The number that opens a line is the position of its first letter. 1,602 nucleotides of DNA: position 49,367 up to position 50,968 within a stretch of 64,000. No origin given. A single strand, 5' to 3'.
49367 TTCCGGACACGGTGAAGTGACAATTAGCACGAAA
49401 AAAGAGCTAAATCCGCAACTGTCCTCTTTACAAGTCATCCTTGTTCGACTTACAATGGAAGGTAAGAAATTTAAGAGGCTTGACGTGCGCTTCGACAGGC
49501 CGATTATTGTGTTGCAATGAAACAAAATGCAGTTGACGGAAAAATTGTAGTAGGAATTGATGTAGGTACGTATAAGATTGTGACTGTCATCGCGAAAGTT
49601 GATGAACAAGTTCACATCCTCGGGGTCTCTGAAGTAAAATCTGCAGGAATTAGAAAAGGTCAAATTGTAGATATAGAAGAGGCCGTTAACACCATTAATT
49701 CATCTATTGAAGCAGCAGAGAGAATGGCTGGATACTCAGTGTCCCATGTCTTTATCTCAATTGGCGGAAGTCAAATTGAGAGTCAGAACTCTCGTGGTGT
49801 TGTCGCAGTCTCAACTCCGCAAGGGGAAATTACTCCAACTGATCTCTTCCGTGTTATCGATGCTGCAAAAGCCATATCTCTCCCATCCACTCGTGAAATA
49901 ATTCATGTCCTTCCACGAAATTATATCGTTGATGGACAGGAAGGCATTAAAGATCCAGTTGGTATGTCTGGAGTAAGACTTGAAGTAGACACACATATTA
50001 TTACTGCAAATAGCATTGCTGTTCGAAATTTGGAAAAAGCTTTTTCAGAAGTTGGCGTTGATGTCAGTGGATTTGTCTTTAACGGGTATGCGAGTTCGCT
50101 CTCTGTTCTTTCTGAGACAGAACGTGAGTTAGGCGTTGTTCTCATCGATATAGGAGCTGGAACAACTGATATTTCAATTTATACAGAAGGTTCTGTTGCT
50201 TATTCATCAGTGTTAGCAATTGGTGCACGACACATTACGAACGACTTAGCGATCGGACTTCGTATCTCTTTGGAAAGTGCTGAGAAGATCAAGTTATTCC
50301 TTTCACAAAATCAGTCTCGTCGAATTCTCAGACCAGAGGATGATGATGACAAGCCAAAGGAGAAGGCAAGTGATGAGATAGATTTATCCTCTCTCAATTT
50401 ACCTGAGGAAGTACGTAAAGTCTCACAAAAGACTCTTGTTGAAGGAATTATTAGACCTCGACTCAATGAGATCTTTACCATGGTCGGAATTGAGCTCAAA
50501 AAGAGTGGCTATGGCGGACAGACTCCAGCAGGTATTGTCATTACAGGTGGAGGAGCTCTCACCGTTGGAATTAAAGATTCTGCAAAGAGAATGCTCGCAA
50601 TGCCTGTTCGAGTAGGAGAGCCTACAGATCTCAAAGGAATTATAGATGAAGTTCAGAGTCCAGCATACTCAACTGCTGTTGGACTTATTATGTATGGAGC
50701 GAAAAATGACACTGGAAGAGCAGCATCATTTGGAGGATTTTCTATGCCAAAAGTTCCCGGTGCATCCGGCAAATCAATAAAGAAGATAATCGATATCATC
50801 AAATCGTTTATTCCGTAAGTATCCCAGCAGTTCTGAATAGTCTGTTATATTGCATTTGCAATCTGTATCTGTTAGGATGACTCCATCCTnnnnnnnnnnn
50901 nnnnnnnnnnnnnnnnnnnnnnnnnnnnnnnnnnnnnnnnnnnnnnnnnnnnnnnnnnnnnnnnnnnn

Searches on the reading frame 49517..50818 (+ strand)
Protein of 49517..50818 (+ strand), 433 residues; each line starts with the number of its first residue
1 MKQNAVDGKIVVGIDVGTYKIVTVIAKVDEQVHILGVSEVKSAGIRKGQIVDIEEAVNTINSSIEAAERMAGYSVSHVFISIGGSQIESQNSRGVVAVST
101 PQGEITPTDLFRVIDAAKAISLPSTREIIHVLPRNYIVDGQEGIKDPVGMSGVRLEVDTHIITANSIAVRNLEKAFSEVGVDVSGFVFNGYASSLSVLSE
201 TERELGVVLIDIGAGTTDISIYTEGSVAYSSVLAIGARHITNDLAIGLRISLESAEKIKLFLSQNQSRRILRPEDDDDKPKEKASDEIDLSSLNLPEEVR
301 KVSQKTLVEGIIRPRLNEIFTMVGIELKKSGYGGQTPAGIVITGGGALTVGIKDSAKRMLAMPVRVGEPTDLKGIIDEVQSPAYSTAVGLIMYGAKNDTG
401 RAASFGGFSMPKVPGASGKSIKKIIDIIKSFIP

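Call 44: search_protein_families(library=ncbifam, proteins=[window:49517-50818:+], max_evalue=1e-10)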
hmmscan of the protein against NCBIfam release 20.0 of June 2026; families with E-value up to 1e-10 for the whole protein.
window:49517-50818:+ (433 aa): 4 families
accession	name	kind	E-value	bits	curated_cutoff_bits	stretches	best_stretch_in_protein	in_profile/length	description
TIGR01174.1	ftsA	equivalog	1.2e-117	393.1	175.85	1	10-393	1-371/371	cell division protein FtsA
NF007009.0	PRK09472.1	equivalog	6e-82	275.9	409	1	4-398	3-390/420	cell division protein FtsA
NF011660.0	PRK15080.1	equivalog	2.9e-16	59.5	182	0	208-273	144-210/277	ethanolamine utilization protein EutJ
TIGR02529.1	EutJ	subfamily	3.4e-14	52.9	152.1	0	208-261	111-164/239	ethanolamine utilization protein EutJ family protein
